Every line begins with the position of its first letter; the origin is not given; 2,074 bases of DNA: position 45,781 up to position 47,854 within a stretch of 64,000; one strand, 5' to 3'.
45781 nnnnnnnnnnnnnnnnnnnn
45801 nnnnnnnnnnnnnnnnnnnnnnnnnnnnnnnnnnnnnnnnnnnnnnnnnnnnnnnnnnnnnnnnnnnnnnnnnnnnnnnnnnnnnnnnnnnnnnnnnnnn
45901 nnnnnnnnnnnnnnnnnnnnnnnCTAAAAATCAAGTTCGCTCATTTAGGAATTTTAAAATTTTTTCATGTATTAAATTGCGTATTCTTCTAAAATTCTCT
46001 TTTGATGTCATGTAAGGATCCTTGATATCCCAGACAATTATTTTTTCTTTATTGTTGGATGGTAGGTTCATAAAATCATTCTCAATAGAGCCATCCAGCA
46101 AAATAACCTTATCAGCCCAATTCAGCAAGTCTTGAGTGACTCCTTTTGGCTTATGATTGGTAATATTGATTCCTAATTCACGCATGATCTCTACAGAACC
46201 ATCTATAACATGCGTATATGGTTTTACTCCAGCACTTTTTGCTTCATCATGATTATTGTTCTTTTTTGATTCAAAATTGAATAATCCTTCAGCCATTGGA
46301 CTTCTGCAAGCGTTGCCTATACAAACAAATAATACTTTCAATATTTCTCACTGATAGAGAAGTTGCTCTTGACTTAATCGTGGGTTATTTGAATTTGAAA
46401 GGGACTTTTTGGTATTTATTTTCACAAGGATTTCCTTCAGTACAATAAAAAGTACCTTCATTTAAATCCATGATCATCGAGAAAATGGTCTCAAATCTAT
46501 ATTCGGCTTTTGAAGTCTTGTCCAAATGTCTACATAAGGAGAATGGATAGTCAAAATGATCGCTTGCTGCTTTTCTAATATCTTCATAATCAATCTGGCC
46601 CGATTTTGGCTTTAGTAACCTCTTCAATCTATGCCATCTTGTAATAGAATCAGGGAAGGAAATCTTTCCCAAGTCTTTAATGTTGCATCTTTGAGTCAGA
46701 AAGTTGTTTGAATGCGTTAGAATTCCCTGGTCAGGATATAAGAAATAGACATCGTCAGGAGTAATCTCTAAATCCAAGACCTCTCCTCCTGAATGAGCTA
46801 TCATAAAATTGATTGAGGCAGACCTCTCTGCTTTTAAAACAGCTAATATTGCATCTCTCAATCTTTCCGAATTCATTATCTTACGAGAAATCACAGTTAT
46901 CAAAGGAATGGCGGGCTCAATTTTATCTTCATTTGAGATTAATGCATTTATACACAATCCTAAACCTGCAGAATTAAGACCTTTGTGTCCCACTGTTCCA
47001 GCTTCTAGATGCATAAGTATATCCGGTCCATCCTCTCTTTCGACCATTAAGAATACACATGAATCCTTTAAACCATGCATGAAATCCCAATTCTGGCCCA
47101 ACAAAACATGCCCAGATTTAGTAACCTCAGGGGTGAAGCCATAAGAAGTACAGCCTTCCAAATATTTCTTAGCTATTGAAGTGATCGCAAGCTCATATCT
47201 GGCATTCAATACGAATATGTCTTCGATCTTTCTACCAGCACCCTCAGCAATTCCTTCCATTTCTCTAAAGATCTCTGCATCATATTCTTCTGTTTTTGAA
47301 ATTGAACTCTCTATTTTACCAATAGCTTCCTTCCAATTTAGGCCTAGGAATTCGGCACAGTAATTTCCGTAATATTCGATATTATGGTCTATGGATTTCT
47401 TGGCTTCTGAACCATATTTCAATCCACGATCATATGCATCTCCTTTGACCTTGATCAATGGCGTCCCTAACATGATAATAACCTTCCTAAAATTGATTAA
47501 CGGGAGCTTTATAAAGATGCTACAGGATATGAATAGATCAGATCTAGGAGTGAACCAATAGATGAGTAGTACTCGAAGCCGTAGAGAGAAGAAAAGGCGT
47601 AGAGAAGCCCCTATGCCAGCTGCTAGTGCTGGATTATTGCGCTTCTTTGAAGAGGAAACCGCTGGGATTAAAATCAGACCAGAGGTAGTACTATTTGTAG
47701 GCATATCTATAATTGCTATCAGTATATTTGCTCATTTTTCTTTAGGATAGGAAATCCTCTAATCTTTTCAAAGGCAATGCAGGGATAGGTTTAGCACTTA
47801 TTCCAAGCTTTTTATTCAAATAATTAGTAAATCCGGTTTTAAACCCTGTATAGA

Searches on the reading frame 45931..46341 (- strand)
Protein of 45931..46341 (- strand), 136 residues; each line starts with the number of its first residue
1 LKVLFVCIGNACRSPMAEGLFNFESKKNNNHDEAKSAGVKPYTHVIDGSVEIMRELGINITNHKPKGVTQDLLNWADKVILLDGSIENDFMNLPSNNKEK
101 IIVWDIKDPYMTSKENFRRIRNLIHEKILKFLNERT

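Call 3: search_protein_families(library=pfam, proteins=[window:45931-46341:-], max_evalue=0.01)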
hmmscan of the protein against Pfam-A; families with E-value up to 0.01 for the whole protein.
window:45931-46341:- (136 aa): 1 family
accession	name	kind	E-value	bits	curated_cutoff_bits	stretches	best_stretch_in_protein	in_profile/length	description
PF01451.26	LMWPc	-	1.3e-26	94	23.2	1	3-132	1-144/144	Low molecular weight phosphotyrosine protein phosphatase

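Call 4: search_protein_families(library=ncbifam, proteins=[window:45931-46341:-], max_evalue=0.01)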
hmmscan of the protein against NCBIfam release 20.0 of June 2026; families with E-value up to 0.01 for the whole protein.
window:45931-46341:- (136 aa): 5 families
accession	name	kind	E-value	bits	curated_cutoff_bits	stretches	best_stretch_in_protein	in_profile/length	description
TIGR02691.1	arsC_pI258_fam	equivalog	3.2e-19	69.4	174.3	1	3-131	1-129/129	arsenate reductase (thioredoxin)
NF010053.0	PRK13530.1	subfamily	9.6e-19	68.1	215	1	3-133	6-130/133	arsenate reductase (thioredoxin)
TIGR02689.1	ars_reduc_gluta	equivalog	1.6e-13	51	157.6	1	2-130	2-124/126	arsenate reductase, glutathione/glutaredoxin type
NF007520.0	PRK10126.1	equivalog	3.2e-07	30.9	243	1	2-126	4-133/147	low molecular weight protein-tyrosine-phosphatase Wzb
NF008486.0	PRK11391.1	equivalog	5.2e-06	27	247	1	3-124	9-135/148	phosphotyrosine-protein phosphatase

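Call 77: search_solved_structures(query=window:45931-46341:-, max_evalue=0.000001, show_alignments=2)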
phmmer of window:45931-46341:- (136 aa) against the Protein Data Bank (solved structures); distinct sequences matched with E-value up to 0.000001: 27.
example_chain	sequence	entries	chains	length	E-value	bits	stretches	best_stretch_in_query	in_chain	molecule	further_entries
4egs_A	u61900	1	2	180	3.6e-16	62.6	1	1-101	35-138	Ribose 5-phosphate isomerase RpiB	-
1lk0_A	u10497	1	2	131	2.1e-13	53.6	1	3-131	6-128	arsenate reductase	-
1ljl_A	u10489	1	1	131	4e-13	52.7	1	3-131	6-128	arsenate reductase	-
3rh0_A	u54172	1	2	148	4.9e-12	49.2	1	2-129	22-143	ARSENATE REDUCTASE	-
2cd7_A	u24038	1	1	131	5.3e-12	49.1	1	3-131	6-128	PROTEIN ARSC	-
1lju_A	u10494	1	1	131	7.5e-12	48.6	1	3-131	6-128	arsenate reductase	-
1rxe_A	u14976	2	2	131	7.3e-11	45.4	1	3-131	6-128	Arsenate reductase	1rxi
1jf8_A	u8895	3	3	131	1.9e-10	44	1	3-131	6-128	arsenate reductase | Protein arsC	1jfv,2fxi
1jl3_A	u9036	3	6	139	5.4e-10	42.6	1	3-131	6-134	ARSENATE REDUCTASE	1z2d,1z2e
1y1l_A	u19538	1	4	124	5.7e-10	42.5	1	2-133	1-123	arsenate reductase (arsC)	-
1p8a_A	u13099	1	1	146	2.8e-09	40.2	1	3-134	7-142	protein tyrosine phosphatase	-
2cwd_A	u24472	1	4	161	4.5e-09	39.6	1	2-132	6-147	low molecular weight phosphotyrosine protein phosphatase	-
1zgg_A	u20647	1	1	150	5e-09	39.4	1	1-84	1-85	Putative low molecular weight protein-tyrosine-phosphatase ywlE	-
4kk3_A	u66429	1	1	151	5.1e-09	39.4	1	1-84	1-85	Low molecular weight protein-tyrosine-phosphatase YwlE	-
4etm_A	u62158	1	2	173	7.4e-09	38.9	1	2-86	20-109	Low molecular weight protein-tyrosine-phosphatase yfkJ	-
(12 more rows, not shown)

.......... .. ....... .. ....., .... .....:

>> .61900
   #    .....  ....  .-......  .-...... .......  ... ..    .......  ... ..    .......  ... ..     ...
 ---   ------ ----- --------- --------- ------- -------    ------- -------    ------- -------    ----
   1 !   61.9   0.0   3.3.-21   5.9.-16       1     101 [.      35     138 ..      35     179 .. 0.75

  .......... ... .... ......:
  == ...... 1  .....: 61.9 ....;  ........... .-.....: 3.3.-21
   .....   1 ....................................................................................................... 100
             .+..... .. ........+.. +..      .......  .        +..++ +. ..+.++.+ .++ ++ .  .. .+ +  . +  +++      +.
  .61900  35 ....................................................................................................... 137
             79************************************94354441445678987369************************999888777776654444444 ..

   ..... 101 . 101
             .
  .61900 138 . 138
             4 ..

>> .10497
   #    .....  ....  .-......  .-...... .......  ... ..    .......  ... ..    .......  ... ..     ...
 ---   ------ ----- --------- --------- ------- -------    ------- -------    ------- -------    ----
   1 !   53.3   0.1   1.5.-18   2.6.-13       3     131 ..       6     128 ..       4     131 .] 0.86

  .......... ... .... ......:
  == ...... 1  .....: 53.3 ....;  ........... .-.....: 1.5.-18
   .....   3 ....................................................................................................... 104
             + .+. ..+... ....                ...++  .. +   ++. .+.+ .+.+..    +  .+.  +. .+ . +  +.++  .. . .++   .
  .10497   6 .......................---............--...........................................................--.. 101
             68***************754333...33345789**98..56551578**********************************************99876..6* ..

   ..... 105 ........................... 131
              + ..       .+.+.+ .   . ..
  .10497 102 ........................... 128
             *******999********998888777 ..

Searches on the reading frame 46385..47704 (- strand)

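Call 3: search_protein_families(library=pfam, proteins=[window:46385-47704:-], max_evalue=0.01)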
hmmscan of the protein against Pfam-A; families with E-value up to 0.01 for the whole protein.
window:46385-47704:- (439 aa): 1 family
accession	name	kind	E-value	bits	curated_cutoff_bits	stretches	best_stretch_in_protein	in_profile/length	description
PF03417.21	AAT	-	8.1e-19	68.6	23.2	1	196-426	4-223/225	Acyl-coenzyme A:6-aminopenicillanic acid acyl-transferase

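Call 4: search_protein_families(library=ncbifam, proteins=[window:46385-47704:-], max_evalue=0.01)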
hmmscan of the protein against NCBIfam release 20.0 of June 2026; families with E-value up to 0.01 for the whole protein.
window:46385-47704:- (439 aa): 1 family
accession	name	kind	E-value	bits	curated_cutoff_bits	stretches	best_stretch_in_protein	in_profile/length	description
NF040521.1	C45_proenzyme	subfamily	1.3e-74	251.3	85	1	87-418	1-312/313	C45 family autoproteolytic acyltransferase/hydrolase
